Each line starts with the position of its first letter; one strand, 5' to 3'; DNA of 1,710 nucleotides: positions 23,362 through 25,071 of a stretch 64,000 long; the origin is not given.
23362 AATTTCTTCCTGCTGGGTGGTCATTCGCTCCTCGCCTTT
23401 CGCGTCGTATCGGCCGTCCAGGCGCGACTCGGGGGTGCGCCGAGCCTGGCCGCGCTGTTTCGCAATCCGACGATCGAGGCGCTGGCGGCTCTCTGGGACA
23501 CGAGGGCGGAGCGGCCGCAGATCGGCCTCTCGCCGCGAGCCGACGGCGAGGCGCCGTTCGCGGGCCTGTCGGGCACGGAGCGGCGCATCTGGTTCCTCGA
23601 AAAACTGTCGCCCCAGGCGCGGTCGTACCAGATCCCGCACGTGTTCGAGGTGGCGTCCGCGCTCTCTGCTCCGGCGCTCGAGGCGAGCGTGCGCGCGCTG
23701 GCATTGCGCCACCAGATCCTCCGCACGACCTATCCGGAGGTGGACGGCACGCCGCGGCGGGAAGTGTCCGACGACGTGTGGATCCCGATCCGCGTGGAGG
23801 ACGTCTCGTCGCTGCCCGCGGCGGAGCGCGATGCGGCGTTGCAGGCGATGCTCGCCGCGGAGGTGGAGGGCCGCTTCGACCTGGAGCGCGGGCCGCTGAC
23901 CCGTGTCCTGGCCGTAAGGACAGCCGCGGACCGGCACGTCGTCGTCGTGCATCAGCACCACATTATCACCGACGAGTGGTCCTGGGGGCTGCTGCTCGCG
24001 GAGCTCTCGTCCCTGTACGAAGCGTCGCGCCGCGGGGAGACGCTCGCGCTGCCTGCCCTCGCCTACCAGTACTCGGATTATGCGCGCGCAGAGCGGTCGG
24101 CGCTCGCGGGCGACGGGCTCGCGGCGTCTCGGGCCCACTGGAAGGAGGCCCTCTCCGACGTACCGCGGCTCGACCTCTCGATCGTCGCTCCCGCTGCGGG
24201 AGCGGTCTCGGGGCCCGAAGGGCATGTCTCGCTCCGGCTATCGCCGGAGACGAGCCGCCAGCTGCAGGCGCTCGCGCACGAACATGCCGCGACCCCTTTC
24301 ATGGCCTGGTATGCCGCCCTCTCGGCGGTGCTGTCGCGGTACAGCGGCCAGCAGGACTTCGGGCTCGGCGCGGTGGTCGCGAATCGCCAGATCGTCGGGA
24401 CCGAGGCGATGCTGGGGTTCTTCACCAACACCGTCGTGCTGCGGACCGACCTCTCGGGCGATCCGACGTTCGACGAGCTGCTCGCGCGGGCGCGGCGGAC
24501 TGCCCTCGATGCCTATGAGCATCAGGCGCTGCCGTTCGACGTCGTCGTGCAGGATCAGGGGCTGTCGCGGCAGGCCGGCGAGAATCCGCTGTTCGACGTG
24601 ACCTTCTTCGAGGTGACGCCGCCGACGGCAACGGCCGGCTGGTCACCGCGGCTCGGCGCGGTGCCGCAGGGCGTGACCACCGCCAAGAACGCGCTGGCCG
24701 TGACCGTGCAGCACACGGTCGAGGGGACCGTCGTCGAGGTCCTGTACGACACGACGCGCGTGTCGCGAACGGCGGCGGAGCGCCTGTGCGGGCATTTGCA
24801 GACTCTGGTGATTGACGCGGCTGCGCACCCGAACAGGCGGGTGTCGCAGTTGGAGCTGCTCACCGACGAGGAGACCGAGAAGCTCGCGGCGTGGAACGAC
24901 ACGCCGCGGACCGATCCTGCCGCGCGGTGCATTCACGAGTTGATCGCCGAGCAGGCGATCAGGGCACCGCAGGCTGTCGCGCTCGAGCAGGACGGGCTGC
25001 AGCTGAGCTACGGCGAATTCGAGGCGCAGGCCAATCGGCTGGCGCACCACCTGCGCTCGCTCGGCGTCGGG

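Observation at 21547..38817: Five-module NRPS with near-identical internal module duplications, no thioesterase and a terminal E domain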

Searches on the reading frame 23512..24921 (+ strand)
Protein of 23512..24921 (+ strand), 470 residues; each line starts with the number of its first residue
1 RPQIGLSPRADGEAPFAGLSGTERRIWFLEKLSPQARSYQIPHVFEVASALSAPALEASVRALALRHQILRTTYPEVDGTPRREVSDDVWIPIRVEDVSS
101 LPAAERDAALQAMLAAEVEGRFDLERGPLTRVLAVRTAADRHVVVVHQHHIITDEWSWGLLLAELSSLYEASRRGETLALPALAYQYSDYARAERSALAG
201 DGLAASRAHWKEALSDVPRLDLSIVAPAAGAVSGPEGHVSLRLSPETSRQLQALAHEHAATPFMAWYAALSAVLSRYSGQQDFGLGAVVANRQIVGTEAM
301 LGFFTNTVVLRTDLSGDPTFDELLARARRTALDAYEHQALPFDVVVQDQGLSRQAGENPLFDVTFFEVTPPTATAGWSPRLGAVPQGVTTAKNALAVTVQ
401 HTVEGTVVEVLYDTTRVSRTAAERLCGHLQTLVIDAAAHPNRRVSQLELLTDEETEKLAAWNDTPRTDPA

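Call 73: search_solved_structures(query=window:23512-24921:+, max_evalue=1e-10)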
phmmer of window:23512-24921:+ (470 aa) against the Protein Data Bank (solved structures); distinct sequences matched with E-value up to 1e-10: 49.
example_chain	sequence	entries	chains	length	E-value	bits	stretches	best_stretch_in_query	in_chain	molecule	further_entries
6oyf_A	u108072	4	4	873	5.6e-57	196.9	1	17-469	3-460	Txo1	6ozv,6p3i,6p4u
6p1j_A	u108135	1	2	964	8.6e-56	193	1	19-469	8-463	Txo2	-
5u89_A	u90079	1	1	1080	1.1e-49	173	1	19-460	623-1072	Amino acid adenylation domain protein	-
2jgp_A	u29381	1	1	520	1.7e-47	165.7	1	18-450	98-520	TYROCIDINE SYNTHETASE 3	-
7kvw_A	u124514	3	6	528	1.7e-45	159.1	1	13-450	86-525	PCP-C didomain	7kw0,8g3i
8z0q_C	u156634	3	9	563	4.9e-45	157.6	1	16-447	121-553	Special condensation domain in NRPS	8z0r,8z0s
7kw2_A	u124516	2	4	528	1.5e-44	156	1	13-450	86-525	PCP-C didomain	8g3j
8fx6_A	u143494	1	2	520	1.6e-44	155.9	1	13-444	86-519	PCP-C didomain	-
8fx7_A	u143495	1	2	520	1.4e-43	152.8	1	13-444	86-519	PCP-C didomain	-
8qnf_A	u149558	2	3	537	4.6e-40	141.2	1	4-454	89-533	Condensation domain TomBC from the Tomaymycin non-ribosomal peptide synthetase | Tomaymycin non-ribosomal peptide synthetase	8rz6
9up2_A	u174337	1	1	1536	2.7e-38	135.3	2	32-458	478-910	PvdL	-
9lcp_A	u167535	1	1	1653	3.4e-38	135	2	32-458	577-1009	PvdL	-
9lco_A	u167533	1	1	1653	3.4e-38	135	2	32-458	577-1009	PvdL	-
9lcq_A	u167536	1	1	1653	4e-38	134.8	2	32-458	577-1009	PvdL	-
9rde_A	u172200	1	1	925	2.6e-37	132.1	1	62-450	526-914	Bacitracin synthase 3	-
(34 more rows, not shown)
